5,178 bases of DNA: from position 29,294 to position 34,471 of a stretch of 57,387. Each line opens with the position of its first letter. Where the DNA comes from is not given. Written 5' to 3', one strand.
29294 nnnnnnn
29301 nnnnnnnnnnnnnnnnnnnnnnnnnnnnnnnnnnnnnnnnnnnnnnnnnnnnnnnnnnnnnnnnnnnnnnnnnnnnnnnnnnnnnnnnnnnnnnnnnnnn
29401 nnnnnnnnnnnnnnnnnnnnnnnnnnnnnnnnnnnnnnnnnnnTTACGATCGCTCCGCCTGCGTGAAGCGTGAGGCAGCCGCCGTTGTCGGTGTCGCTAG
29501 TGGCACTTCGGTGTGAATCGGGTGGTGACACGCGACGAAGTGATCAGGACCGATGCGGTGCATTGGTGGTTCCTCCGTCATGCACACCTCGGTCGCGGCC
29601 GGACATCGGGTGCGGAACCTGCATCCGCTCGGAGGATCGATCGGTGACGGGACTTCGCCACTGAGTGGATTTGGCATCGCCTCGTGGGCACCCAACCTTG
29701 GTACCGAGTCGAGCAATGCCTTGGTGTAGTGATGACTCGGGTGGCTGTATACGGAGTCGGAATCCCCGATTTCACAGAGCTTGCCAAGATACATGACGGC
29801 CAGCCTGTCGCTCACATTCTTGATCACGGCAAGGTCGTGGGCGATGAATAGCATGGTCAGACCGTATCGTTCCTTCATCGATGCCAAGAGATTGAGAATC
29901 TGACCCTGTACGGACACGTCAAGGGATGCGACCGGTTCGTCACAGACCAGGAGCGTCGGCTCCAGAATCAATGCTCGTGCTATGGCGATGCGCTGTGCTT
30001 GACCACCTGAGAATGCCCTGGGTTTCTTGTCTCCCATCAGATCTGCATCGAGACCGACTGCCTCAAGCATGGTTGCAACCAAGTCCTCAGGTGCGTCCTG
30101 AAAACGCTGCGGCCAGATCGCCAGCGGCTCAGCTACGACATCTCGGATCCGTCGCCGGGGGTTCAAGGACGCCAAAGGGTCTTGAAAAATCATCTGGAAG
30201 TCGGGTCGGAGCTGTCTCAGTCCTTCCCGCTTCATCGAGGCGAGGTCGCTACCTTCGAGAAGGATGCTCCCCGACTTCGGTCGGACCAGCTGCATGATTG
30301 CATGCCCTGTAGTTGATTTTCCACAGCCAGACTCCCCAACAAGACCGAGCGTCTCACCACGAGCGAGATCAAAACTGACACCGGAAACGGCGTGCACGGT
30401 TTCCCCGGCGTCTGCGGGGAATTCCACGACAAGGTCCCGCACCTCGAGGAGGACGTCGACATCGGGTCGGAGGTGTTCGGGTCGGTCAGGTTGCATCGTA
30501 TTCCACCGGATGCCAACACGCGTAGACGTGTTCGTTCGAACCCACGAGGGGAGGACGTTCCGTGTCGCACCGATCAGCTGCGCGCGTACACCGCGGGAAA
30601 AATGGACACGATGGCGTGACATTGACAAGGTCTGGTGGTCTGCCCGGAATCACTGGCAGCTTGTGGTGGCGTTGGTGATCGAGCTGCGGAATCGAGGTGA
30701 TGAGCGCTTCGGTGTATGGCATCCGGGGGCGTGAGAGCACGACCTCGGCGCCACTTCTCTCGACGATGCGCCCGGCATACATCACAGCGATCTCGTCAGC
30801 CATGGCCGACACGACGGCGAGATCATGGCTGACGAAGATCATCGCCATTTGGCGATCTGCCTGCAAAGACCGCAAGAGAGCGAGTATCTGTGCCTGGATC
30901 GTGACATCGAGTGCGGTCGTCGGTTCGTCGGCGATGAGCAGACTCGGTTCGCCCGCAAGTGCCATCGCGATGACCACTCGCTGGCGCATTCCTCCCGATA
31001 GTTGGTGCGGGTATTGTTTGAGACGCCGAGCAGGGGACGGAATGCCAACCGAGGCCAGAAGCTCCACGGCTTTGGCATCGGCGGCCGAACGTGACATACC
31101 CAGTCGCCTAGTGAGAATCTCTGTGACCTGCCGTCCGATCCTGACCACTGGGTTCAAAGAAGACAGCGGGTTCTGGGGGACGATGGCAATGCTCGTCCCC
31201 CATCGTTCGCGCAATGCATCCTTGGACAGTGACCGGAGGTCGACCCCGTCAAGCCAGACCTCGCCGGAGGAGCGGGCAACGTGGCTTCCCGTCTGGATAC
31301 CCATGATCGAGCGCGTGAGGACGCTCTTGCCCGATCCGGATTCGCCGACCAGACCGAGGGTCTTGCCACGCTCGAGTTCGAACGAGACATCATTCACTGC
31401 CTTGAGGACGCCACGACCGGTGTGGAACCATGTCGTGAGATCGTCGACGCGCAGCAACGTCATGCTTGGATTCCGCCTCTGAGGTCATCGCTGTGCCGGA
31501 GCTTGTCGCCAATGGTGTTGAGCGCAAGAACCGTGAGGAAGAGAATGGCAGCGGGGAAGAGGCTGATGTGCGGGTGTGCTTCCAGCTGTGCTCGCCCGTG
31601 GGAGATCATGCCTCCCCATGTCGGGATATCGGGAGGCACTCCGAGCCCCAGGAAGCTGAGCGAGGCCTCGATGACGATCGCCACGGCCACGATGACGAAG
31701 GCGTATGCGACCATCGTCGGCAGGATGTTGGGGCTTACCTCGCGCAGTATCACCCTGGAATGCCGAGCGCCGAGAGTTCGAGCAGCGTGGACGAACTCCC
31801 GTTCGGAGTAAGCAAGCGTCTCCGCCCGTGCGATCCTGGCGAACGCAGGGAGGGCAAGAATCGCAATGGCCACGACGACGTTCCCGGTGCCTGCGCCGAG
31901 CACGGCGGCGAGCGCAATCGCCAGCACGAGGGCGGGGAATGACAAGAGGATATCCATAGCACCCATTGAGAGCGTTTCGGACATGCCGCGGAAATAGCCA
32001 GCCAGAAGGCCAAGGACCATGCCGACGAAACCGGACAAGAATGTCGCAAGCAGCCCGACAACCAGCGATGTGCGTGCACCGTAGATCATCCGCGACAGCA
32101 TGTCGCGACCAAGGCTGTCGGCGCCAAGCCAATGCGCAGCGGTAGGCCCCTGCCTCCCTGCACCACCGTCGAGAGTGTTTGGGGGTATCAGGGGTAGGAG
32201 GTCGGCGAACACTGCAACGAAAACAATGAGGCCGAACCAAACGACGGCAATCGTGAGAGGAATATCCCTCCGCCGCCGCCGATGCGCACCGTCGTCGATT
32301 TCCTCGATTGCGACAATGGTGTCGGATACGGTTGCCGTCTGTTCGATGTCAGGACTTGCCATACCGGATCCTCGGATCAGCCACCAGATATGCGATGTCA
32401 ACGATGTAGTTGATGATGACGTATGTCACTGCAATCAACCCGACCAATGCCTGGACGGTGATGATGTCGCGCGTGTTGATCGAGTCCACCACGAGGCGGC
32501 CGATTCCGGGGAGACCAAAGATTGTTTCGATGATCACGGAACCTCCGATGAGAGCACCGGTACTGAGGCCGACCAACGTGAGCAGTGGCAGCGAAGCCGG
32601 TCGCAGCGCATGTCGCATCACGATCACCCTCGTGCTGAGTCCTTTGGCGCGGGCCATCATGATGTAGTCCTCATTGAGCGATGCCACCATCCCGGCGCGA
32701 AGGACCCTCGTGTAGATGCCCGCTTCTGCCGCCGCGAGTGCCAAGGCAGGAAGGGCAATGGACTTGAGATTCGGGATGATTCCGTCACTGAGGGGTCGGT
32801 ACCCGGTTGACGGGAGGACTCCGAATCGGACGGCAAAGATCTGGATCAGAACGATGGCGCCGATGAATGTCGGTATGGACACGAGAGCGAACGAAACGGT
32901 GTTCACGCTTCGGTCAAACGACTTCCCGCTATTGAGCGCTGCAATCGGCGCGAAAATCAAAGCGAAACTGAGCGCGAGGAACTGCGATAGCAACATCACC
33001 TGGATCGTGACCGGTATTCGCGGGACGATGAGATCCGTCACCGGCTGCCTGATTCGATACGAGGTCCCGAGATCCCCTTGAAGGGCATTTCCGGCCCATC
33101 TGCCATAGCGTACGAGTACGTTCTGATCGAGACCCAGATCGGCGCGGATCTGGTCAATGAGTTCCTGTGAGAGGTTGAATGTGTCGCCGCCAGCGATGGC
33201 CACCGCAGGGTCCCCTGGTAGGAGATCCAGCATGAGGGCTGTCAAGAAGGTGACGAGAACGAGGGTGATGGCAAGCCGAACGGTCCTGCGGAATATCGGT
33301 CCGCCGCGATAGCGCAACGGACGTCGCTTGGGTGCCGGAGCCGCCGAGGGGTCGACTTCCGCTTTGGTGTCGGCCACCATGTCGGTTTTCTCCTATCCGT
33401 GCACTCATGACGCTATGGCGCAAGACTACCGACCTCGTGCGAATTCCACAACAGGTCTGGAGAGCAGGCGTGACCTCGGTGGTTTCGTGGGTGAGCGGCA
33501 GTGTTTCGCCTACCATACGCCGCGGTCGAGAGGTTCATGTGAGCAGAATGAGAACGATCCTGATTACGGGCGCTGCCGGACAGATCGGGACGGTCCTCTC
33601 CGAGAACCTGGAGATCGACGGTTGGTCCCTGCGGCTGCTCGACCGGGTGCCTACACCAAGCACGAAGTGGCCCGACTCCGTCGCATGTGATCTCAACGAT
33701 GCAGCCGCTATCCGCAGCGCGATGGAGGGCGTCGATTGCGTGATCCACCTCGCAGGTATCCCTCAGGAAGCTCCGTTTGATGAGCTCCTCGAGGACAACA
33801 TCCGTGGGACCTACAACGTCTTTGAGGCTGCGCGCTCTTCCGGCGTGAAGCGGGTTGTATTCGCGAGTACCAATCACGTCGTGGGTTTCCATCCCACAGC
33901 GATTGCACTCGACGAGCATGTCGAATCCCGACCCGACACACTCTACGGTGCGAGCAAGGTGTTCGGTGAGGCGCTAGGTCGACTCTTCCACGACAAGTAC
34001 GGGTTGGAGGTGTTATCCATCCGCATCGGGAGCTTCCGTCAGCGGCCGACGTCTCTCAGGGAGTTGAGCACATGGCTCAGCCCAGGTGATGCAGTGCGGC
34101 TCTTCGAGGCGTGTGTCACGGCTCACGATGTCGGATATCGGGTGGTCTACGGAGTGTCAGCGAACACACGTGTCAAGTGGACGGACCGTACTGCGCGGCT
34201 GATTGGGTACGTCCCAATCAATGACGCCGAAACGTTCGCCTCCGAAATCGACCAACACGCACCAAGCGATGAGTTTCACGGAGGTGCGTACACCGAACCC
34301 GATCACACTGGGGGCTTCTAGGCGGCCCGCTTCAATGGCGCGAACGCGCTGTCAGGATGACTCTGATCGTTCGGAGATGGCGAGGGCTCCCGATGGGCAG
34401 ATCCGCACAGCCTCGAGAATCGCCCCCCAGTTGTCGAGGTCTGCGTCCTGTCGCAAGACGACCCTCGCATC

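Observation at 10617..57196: ~47-kb IclR-headed cytoplasmic glycan catabolism island combining 4 unknown paralogs, 3 GH172, 3 enolase-superfamily dehydratases and an Opp-type importer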

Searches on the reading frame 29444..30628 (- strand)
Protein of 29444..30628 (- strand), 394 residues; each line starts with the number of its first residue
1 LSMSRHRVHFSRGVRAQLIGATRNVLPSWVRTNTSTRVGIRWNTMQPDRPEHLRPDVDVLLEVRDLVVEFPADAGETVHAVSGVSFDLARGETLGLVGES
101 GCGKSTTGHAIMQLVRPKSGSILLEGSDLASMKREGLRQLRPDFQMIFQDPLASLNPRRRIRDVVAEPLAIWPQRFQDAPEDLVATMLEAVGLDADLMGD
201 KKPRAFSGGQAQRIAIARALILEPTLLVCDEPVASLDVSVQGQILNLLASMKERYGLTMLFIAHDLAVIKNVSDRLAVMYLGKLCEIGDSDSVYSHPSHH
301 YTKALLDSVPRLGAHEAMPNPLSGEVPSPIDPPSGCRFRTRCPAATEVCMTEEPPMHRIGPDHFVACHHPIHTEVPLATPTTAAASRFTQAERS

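Call 5: search_protein_families(library=pfam, proteins=[window:29444-30628:-])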
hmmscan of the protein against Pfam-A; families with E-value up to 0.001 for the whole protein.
window:29444-30628:- (394 aa): 2 families
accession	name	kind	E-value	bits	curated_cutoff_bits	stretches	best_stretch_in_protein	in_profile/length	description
PF00005.33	ABC_tran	-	3.3e-30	105.9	25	1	82-234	2-137/137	ABC transporter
PF08352.17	oligo_HPY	-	1.4e-18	67.4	27.1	1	286-349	2-65/65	Oligopeptide/dipeptide transporter, C-terminal region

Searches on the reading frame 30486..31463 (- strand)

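Call 5: search_protein_families(library=pfam, proteins=[window:30486-31463:-])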
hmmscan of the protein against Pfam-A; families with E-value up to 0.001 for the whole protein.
window:30486-31463:- (325 aa): 4 families
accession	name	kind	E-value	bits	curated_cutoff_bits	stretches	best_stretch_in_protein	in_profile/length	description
PF00005.33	ABC_tran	-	1.3e-30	107.2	25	1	23-183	1-137/137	ABC transporter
PF08352.17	oligo_HPY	-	2.4e-16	60.3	27.1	1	234-299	1-65/65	Oligopeptide/dipeptide transporter, C-terminal region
PF13304.12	AAA_21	-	2.3e-06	28.4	27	0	148-218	231-303/304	AAA domain, putative AbiEii toxin, Type IV TA system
PF02463.25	SMC_N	-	1.1e-05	25.5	40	1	36-227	27-211/220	RecF/RecN/SMC N terminal domain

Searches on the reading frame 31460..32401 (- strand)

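Call 5: search_protein_families(library=pfam, proteins=[window:31460-32401:-])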
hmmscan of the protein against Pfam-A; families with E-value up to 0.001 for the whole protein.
window:31460-32401:- (313 aa): 1 family
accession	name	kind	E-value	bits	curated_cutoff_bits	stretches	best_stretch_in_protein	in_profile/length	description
PF00528.27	BPD_transp_1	-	1.8e-22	80.4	26.4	1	127-299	1-172/184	Binding-protein-dependent transport system inner membrane component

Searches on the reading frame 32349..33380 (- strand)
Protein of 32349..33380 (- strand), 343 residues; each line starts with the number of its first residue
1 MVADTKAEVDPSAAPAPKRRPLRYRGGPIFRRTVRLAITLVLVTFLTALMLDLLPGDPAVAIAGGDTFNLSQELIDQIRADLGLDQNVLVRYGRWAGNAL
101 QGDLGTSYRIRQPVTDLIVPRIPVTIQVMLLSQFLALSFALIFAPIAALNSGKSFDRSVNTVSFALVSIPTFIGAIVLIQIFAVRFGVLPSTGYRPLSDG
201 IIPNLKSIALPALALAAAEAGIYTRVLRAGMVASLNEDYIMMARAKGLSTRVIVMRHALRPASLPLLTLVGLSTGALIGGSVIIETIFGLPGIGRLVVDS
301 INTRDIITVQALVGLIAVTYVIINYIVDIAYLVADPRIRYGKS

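Call 5: search_protein_families(library=pfam, proteins=[window:32349-33380:-])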
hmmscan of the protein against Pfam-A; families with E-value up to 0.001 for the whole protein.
window:32349-33380:- (343 aa): 2 families
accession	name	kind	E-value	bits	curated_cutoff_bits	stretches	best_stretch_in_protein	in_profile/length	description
PF00528.27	BPD_transp_1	-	4.2e-33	115.1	26.4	1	141-339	2-183/184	Binding-protein-dependent transport system inner membrane component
PF19300.4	BPD_transp_1_N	-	9.8e-11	42.3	23.8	1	29-127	5-112/114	Binding-prot-dependent transport system membrane comp, N-term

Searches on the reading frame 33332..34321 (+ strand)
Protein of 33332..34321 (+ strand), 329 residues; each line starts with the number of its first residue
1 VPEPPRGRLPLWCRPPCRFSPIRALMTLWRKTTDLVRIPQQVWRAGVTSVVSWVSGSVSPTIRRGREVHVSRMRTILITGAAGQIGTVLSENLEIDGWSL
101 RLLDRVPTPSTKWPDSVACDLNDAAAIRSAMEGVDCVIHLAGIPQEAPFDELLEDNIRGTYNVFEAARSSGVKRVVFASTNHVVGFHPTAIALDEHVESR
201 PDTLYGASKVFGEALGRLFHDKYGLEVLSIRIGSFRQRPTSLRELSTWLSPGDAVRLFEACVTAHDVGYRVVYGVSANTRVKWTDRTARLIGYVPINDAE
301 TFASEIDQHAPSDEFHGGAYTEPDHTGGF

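Call 5: search_protein_families(library=pfam, proteins=[window:33332-34321:+])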
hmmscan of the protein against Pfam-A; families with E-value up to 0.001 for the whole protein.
window:33332-34321:+ (329 aa): 9 families
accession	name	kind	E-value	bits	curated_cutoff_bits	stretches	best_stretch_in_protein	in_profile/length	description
PF01370.27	Epimerase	-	1.1e-27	97.4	20.9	1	76-232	1-169/240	NAD dependent epimerase/dehydratase family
PF01073.25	3Beta_HSD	-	1.6e-16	60.6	22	1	77-214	1-155/280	3-beta hydroxysteroid dehydrogenase/isomerase family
PF16363.11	GDP_Man_Dehyd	-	1.6e-15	57.8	27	1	77-231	1-179/332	GDP-mannose 4,6 dehydratase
PF13460.12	NAD_binding_10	-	2.5e-10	41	27.2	1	80-184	1-102/184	NAD(P)H-binding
PF04321.23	RmlD_sub_bind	-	7.2e-10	38.8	27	1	75-215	2-135/287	RmlD substrate binding domain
PF02719.21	Polysacc_synt_2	-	5.2e-09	36.1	20.2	1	115-184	57-132/293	Polysaccharide biosynthesis protein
PF05368.20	NmrA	-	9.4e-09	35.7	27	1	74-180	3-107/298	NmrA-like family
PF07993.18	NAD_binding_4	-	1.9e-07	31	20.1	1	126-234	81-206/258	Male sterility protein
PF00106.31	adh_short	-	0.0001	22.3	26.6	0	75-163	2-107/195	short chain dehydrogenase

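Call 23: search_protein_families(library=ncbifam, proteins=[window:33332-34321:+], max_evalue=0.00001)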
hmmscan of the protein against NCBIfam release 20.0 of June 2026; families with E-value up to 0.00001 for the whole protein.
window:33332-34321:+ (329 aa): 17 families
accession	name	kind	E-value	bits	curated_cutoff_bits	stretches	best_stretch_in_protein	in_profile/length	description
NF041293.1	G6PDh_Azf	equivalog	6.5e-49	166.6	400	1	74-299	3-249/252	NAD-dependent glucose-6-phosphate dehydrogenase Azf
TIGR03466.1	HpnA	hypoth_equivalog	3e-18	65.8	367.65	1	75-213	2-149/327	hopanoid-associated sugar epimerase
TIGR04180.1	EDH_00030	hypoth_equivalog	2e-17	63.2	475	1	76-231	1-171/297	NAD-dependent 4,6-dehydratase LegB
NF042422.1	oxyalk_red_OleD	equivalog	5.2e-13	49.1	580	1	76-184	3-114/329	2-alkyl-3-oxoalkanoate reductase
NF052578.1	StrlDmthSdmBMthl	equivalog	1.7e-12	47.7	600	1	75-199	2-131/328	sterol demethylase protein SdmB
TIGR01179.1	galE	equivalog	4.6e-12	45.4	262.3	1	76-228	2-169/332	UDP-glucose 4-epimerase GalE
NF004520.0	PRK05865.1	equivalog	6.2e-12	44.2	1509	1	76-184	3-107/854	sugar epimerase family protein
NF042423.1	oxyalk_red_Shew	equivalog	1.2e-10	40.9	580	1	71-186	6-124/331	2-alkyl-3-oxoalkanoate reductase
NF043036.1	ErythonDh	equivalog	1.8e-09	37.2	325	1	76-233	3-177/321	D-erythronate dehydrogenase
TIGR01746.1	Thioester-redct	subfamily_domain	1.2e-08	34.6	213.35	1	130-234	85-194/371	thioester reductase domain-containing protein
TIGR03589.1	PseB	equivalog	2.4e-08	33.3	407.75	1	119-183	60-128/324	UDP-N-acetylglucosamine 4,6-dehydratase (inverting)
TIGR01214.1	rmlD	equivalog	1.2e-07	31.1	224.05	1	75-217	1-136/285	dTDP-4-dehydrorhamnose reductase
TIGR01181.1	dTDP_gluc_dehyt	equivalog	1.2e-07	31.1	365.1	1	118-229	56-175/321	dTDP-glucose 4,6-dehydratase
TIGR02197.1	heptose_epim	equivalog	1.5e-07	30.9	274.6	1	76-211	1-144/316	ADP-glyceromanno-heptose 6-epimerase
NF007956.0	PRK10675.1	subfamily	2.3e-07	30.3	394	1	103-214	41-158/338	UDP-glucose 4-epimerase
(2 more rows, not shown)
